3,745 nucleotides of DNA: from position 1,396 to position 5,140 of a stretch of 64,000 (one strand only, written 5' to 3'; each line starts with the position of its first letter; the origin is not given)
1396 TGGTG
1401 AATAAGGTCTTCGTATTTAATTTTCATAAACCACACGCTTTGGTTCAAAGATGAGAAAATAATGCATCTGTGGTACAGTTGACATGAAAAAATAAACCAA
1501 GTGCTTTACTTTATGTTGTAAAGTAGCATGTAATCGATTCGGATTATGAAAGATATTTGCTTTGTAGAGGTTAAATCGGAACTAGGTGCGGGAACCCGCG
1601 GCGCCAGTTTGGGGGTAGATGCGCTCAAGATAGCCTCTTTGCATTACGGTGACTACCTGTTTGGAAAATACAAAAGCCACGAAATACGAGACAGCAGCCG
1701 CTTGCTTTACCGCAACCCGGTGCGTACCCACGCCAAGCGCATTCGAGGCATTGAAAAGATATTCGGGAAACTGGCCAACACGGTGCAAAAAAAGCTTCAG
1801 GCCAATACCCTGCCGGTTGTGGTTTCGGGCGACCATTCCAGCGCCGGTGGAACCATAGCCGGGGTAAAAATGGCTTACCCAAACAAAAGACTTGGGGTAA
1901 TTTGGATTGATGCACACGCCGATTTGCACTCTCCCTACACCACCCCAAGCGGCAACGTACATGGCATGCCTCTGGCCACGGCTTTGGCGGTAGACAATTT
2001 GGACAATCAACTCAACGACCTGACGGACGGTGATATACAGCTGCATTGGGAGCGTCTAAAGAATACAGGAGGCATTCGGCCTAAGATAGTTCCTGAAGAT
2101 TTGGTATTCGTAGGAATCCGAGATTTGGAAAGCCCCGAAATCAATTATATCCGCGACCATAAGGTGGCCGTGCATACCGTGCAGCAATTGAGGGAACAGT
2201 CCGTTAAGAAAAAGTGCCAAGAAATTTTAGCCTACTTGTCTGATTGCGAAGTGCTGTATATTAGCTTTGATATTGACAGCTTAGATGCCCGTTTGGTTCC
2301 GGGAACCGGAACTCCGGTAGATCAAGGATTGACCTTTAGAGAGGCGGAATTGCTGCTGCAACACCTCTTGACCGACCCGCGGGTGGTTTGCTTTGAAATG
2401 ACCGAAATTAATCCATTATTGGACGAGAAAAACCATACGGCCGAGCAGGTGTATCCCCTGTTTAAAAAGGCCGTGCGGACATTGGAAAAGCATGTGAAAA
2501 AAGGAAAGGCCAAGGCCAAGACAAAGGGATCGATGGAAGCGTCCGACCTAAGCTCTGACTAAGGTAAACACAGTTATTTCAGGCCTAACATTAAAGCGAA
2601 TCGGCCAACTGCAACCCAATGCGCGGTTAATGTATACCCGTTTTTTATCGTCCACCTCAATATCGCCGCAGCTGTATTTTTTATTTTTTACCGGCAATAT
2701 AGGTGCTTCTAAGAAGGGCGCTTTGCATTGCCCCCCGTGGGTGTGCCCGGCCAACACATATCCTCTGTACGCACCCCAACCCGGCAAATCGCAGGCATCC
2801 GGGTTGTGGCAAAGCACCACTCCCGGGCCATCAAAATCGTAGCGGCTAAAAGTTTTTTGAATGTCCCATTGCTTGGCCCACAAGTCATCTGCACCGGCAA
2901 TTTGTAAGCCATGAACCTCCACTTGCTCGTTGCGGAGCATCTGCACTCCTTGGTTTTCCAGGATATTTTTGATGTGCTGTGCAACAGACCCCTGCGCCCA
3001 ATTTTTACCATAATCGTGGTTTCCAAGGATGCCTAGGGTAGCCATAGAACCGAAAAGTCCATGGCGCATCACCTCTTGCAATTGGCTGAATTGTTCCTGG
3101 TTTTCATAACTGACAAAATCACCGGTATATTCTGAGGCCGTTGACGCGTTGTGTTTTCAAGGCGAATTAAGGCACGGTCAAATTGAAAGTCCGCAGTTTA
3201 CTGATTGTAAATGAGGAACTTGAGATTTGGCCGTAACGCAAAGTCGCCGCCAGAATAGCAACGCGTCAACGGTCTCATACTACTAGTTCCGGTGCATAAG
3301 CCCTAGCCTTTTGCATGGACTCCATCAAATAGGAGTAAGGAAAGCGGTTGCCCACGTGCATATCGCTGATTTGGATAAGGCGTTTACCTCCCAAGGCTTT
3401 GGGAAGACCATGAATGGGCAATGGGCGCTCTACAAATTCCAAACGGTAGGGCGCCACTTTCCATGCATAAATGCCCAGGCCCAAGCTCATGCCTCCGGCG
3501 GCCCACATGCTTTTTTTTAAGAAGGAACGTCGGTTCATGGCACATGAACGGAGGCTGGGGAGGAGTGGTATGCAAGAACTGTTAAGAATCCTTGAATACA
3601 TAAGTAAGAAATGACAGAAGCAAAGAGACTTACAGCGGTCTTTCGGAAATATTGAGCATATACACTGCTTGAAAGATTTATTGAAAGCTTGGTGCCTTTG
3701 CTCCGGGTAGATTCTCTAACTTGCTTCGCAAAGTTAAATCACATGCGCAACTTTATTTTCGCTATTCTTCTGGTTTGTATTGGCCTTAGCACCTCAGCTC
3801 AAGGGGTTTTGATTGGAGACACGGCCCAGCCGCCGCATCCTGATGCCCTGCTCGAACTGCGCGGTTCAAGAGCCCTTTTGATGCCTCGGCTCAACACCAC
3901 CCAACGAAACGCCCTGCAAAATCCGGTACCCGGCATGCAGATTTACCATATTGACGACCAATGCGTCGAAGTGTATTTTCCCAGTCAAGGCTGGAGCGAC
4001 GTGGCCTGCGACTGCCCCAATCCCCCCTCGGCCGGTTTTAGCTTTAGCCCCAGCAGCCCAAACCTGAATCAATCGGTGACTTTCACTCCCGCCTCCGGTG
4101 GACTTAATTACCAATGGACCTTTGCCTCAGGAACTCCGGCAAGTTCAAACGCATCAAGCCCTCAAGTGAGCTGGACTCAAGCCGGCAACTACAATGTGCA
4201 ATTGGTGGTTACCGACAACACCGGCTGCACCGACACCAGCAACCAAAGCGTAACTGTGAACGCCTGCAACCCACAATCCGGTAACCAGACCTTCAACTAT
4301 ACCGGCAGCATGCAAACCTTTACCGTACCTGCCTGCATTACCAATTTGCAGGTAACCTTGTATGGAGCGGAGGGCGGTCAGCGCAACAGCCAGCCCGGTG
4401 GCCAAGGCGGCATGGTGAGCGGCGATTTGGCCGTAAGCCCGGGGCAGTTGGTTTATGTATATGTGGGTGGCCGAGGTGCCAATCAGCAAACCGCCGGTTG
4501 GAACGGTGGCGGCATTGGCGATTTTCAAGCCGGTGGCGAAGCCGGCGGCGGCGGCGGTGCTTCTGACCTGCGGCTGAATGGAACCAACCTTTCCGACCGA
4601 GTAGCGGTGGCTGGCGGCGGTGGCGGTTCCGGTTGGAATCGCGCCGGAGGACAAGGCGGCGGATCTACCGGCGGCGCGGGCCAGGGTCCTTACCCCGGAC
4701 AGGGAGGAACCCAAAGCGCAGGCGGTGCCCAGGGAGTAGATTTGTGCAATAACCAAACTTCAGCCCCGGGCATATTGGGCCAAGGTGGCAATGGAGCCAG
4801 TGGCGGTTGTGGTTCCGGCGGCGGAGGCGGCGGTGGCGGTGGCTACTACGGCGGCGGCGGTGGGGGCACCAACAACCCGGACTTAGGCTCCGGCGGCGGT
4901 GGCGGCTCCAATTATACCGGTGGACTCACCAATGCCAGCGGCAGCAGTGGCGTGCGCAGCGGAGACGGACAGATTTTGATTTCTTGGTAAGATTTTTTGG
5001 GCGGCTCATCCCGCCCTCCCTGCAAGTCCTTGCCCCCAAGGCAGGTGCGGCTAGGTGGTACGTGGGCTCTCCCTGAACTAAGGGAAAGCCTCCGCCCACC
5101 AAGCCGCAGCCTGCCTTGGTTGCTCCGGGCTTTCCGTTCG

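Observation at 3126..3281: MITE-like 145-bp element with 16-bp TIRs splitting a metallophosphoesterase exactly inside its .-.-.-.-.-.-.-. metal-binding motif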

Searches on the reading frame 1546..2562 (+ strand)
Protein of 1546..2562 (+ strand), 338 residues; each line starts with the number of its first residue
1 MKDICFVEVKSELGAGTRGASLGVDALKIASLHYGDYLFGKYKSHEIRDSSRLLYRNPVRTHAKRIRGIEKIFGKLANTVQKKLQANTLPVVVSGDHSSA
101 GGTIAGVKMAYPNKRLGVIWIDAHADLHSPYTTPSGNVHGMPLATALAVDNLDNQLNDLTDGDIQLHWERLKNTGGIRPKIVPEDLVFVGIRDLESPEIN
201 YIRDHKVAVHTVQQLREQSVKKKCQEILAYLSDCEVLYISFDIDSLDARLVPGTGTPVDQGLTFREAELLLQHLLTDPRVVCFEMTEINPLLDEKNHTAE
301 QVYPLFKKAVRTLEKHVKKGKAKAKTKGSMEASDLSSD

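Call 11: find_encoding_contigs(protein=window:1546-2562:+, flank=6000, max_places=10)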
Protein window:1546-2562:+ (338 aa): 1 contig read that carries it; 1 place shown.
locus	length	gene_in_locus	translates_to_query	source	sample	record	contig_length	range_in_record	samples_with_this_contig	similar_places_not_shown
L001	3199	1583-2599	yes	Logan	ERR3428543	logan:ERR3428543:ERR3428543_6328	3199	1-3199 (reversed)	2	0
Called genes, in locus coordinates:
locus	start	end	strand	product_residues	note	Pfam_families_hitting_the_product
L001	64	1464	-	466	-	PF02784:Orn_Arg_deC_N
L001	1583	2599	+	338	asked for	PF00491:Arginase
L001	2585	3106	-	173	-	-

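Call 39: search_protein_families(library=pfam, proteins=[window:1546-2562:+])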
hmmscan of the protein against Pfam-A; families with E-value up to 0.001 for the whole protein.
window:1546-2562:+ (338 aa): 1 family
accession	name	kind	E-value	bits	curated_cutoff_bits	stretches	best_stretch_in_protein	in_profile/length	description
PF00491.26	Arginase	-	1.2e-56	192.6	22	1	3-301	2-269/280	Arginase family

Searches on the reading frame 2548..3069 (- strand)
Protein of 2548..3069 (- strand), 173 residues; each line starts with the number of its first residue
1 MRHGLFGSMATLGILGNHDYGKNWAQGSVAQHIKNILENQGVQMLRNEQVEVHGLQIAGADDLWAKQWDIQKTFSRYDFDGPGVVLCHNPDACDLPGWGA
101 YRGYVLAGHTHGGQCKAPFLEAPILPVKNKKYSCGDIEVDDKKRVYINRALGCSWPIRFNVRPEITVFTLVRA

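Call 40: find_encoding_contigs(protein=window:2548-3069:-, flank=4000, max_places=10)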
Protein window:2548-3069:- (173 aa): 1 contig read that carries it; 1 place shown.
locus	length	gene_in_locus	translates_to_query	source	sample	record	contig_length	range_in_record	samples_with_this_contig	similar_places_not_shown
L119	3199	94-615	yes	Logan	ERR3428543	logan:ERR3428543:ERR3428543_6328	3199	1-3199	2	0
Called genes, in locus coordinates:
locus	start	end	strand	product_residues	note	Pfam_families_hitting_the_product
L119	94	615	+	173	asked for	-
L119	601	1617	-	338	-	PF00491:Arginase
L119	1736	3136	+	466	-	PF02784:Orn_Arg_deC_N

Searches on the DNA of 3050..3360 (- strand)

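Call 28: search_rna_families(source=window, start=3050, end=3360, threshold=evalue, max_evalue=10)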
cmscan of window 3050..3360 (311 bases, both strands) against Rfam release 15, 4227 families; matches with E-value up to 10: 1.
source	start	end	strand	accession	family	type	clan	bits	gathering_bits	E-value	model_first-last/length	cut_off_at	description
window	3276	3350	-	RF01929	bxd_1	Gene; lncRNA;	-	10.9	75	4.8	1-86/86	no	Bithoraxoid conserved region 1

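Call 33: search_dna_similar(query=window:3125-3285:-, collection=plasmids, mode=distant, max_evalue=1, max_rows=15)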
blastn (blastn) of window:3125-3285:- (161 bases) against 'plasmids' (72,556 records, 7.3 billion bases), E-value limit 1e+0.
Records with a match: 1; places in all: 1; records where one place covers at least 80% of the query: 0.
Best place of each record, by identity: 80-90% 1.
By first word of the organism name: Alteromonas 1.
By predicted mobility (MOB-suite, as given by PLSDB): non-mobilizable 1.
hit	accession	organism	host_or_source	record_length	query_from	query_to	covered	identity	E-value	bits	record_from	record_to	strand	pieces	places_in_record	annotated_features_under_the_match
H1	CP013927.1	Alteromonas stellipolaris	-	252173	25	60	22%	86.1%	4e-1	41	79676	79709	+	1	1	hypothetical protein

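Call 34: search_dna_similar(query=window:3125-3285:-, collection=phages, mode=distant, max_evalue=1, max_rows=10)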
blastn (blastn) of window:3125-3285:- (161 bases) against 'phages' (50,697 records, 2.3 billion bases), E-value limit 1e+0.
No match.

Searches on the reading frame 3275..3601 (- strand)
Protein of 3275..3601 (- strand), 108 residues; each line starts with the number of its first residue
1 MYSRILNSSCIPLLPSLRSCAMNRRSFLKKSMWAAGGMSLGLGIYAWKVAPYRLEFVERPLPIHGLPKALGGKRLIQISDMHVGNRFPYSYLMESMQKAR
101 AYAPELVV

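Call 41: find_encoding_contigs(protein=window:3275-3538:-, flank=4000, max_places=10)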
Protein window:3275-3538:- (87 aa): no gene with exactly this product is on record in the collection.

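Call 43: find_encoding_contigs(protein=window:3275-3601:-, flank=4000, max_places=10)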
Protein window:3275-3601:- (108 aa): no gene with exactly this product is on record in the collection.

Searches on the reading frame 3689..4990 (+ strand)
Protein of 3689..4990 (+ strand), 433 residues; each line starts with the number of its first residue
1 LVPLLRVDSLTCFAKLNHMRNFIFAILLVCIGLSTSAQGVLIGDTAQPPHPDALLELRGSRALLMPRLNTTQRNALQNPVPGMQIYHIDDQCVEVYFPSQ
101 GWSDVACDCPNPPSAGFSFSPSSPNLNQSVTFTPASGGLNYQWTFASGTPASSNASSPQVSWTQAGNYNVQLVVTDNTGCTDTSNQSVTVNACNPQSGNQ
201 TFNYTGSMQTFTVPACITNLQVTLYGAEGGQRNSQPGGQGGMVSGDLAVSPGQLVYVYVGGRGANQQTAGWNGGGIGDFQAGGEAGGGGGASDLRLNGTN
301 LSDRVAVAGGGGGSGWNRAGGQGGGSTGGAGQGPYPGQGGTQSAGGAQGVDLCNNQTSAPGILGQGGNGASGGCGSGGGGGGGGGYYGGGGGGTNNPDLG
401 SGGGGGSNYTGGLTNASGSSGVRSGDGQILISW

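Call 39: search_protein_families(library=pfam, proteins=[window:3689-4990:+])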
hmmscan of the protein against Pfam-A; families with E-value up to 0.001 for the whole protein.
window:3689-4990:+ (433 aa): 4 families
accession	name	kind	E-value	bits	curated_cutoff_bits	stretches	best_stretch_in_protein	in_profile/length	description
PF12810.13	ALK_LTK_GRD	-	5.5e-19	69.5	24.5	1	222-414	12-203/243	ALK/LTK, Glycine-rich domain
PF18911.6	PKD_4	-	2e-09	37.8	27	1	127-190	23-85/85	PKD domain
PF00801.26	PKD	-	4e-09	36.8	23.5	1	116-183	1-74/80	PKD domain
PF22352.2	K319L-like_PKD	-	2.3e-06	28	27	1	126-190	16-84/84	K319L-like, PKD domain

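Call 42: find_encoding_contigs(protein=window:3743-4990:+, flank=4000, max_places=10)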
Protein window:3743-4990:+ (415 aa): 1 contig read that carries it; 1 place shown.
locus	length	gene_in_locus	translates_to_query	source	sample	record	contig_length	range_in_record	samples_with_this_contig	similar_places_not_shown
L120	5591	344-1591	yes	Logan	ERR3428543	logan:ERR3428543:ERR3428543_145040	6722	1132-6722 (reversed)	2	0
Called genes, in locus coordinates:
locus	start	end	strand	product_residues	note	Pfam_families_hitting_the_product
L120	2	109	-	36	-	?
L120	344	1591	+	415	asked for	PF26696:PTL_trimer, PF00801:PKD, PF18911:PKD_4, PF22352:K319L-like_PKD (weak), PF12810:ALK_LTK_GRD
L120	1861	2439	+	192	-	-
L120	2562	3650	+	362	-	PF20181:DUF6544, PF21900:DUF6920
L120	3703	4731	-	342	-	PF01758:SBF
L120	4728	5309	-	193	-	PF01451:LMWPc (weak)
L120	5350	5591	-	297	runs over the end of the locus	PF01135:PCMT, PF13489:Methyltransf_23, PF01209:Ubie_methyltran, PF01728:FtsJ (weak), PF13847:Methyltransf_31, PF08241:Methyltransf_11, PF08242:Methyltransf_12, PF13649:Methyltransf_25, +1 more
